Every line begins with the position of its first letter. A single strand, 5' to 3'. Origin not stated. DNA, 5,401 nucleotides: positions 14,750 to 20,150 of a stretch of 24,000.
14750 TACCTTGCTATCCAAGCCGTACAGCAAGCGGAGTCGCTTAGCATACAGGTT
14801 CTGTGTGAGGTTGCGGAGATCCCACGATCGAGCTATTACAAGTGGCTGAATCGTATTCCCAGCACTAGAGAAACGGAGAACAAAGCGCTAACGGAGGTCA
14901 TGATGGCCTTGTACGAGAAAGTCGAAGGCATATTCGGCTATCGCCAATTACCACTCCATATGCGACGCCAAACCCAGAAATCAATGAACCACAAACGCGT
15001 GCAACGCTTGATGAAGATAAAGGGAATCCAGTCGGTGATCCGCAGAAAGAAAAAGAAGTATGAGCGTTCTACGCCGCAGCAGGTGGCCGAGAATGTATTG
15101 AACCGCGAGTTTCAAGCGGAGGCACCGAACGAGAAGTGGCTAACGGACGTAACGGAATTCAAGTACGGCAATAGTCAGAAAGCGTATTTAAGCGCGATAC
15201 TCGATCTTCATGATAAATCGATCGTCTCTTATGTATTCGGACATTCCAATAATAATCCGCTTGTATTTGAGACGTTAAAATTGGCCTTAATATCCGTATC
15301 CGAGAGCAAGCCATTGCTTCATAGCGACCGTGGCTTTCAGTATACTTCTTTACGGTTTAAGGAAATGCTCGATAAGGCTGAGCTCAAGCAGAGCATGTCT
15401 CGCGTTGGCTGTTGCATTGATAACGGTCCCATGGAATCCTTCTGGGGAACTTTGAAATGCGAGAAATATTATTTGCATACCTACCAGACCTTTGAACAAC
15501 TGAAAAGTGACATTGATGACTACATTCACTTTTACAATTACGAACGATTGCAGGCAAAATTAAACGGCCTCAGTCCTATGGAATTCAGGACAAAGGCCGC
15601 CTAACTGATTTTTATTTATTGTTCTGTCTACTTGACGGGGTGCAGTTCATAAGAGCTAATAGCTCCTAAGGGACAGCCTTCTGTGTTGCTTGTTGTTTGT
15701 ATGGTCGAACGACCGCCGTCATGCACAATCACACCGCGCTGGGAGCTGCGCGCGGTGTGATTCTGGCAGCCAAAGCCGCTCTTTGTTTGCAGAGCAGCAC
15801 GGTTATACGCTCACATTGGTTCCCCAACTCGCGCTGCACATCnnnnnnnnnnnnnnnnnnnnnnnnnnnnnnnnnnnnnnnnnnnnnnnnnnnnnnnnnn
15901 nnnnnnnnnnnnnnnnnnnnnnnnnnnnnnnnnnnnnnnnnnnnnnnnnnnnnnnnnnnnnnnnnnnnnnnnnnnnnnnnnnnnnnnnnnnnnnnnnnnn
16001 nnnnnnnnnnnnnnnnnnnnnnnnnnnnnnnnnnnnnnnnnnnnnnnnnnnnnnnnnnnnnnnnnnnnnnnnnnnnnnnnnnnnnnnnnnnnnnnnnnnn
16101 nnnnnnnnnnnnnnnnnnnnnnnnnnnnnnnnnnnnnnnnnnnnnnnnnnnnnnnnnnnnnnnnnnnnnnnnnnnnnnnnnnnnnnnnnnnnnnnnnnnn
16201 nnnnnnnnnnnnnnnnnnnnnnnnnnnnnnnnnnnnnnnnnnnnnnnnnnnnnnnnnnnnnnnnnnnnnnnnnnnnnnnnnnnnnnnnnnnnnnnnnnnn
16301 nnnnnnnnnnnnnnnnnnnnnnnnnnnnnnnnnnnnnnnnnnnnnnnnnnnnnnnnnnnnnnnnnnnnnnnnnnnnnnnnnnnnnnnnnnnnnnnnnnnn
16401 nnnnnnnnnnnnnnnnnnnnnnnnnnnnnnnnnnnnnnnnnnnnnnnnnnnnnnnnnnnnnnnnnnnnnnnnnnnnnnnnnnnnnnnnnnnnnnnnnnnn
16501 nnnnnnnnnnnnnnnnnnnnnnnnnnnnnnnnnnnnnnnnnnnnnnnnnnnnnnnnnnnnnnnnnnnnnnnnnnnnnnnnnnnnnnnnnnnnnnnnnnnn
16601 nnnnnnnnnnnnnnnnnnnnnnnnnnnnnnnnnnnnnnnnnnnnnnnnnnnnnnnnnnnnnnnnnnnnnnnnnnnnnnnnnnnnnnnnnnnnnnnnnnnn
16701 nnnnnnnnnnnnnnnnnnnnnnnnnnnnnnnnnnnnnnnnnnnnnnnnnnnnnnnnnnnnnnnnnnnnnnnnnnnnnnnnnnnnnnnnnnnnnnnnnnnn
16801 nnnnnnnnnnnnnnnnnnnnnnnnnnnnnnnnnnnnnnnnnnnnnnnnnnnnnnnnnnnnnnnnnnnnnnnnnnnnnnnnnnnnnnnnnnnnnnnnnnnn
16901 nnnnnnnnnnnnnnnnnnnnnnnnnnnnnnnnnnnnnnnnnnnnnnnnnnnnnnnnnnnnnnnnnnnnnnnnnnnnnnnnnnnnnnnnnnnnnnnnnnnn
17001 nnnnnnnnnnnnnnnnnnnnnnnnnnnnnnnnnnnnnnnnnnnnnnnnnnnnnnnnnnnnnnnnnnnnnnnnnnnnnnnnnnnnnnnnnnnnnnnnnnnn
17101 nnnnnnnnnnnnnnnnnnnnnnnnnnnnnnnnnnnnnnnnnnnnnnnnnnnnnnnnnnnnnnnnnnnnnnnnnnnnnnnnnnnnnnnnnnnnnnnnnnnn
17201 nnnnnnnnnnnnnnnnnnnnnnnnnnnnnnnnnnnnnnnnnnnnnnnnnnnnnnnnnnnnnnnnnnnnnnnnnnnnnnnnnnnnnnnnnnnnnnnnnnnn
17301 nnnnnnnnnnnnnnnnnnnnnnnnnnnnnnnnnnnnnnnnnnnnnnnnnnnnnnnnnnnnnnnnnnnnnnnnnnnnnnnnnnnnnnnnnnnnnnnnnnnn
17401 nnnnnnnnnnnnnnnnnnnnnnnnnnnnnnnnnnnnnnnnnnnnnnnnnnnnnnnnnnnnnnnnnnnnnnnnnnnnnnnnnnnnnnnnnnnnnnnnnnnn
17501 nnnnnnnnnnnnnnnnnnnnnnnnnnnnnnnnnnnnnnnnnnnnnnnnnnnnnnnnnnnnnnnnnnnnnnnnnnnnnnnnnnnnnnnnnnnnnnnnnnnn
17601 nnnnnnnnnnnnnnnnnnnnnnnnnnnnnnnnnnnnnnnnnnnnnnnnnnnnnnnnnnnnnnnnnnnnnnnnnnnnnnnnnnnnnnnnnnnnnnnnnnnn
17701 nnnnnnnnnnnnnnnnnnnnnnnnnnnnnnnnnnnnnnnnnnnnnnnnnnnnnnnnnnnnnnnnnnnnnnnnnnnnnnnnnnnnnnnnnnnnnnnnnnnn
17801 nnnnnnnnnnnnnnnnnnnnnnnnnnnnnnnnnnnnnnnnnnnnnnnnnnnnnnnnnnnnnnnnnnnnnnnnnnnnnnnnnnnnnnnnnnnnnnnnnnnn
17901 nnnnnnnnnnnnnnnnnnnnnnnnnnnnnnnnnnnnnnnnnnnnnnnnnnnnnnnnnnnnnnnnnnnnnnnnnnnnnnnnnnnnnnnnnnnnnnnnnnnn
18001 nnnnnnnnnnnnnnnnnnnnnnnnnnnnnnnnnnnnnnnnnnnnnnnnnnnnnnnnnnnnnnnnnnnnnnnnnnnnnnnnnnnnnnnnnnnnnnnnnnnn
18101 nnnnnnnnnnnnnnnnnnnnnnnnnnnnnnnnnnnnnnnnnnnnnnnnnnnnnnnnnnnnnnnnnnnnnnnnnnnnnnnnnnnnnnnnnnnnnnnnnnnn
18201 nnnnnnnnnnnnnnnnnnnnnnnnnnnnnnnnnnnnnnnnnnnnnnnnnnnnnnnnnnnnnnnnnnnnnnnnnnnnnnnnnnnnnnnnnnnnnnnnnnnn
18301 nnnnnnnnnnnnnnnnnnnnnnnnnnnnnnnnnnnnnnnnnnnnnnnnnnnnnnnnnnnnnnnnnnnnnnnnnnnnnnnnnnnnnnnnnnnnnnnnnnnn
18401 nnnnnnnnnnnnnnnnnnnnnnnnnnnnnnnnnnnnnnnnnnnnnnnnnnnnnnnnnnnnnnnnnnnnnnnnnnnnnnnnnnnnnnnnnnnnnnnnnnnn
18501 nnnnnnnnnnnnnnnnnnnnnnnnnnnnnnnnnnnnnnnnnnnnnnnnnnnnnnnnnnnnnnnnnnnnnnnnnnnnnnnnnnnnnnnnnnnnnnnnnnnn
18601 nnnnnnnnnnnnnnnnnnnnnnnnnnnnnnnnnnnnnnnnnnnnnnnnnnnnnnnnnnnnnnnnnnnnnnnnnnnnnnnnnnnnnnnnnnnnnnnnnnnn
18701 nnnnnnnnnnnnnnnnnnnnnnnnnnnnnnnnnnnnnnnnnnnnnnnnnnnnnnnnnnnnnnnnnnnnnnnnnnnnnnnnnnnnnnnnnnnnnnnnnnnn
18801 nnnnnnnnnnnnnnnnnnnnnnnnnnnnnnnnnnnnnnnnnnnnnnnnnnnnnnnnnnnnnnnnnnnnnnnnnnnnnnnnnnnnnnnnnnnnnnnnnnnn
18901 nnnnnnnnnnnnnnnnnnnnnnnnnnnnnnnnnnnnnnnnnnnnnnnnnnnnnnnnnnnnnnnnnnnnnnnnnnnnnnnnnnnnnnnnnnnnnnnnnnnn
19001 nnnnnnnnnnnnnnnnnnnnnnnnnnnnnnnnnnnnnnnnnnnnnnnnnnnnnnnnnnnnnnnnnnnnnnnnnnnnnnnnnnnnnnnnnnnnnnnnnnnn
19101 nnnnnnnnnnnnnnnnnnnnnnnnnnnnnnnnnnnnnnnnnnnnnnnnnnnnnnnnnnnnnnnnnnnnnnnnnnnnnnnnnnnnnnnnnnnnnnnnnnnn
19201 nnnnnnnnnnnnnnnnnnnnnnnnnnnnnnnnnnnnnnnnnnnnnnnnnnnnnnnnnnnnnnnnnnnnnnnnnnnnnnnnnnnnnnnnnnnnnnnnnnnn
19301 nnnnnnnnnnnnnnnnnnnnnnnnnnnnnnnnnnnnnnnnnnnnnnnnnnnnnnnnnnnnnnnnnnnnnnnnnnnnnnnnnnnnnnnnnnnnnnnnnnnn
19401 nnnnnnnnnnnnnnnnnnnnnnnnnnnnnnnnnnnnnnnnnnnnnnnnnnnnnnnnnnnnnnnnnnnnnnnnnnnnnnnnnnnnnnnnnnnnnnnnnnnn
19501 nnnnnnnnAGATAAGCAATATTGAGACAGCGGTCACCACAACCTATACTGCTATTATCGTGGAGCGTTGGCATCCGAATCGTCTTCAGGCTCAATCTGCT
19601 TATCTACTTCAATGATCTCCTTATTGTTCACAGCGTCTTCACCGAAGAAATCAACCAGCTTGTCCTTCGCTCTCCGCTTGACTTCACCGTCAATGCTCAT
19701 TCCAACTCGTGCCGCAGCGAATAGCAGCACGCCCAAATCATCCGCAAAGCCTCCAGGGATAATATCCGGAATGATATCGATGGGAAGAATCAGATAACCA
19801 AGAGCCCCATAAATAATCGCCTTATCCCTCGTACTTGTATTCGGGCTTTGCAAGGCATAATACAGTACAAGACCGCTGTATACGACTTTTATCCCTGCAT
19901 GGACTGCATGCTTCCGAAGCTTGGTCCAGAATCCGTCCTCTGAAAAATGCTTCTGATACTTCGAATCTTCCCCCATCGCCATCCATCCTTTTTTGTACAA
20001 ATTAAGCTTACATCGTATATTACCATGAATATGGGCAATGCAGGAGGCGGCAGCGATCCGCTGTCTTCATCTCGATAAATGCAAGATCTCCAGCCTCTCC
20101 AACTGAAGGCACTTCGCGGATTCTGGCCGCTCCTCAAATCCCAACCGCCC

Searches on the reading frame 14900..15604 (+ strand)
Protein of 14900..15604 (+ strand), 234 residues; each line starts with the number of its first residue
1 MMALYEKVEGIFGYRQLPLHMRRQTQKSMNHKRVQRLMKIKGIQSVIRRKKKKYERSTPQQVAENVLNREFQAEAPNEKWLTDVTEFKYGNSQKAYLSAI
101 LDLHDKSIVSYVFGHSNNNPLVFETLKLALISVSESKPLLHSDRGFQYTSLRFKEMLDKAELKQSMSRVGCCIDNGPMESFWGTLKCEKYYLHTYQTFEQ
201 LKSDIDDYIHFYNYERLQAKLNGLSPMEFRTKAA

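Call 3: search_protein_families(library=pfam, proteins=[window:14900-15604:+], max_evalue=0.1)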
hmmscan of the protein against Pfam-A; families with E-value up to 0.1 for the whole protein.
window:14900-15604:+ (234 aa): 5 families
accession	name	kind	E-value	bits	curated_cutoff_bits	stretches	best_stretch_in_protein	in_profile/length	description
PF13333.12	rve_2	-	1.8e-18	66.9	22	1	179-232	1-54/56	Integrase core domain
PF00665.32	rve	-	1.1e-17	64.6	32.6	1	74-170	2-100/102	Integrase core domain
PF13276.12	HTH_21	-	1e-10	42.1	28.1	1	3-51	12-60/60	HTH-like domain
PF13683.12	rve_3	-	1.3e-10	41.3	26.5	1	162-226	3-67/67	Integrase core domain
PF03543.20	Peptidase_C58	-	0.057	13.5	23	1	30-113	56-136/205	Yersinia/Haemophilus virulence surface antigen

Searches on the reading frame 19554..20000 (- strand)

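Call 89: search_protein_families(library=pfam, proteins=[window:19554-20000:-], max_evalue=0.00001)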
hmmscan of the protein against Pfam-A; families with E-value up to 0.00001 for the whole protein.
window:19554-20000:- (148 aa): 1 family
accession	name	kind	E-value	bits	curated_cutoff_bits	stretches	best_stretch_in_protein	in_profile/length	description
PF06803.17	DUF1232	-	3.3e-11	43.2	23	1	60-94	2-37/37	Protein of unknown function (DUF1232)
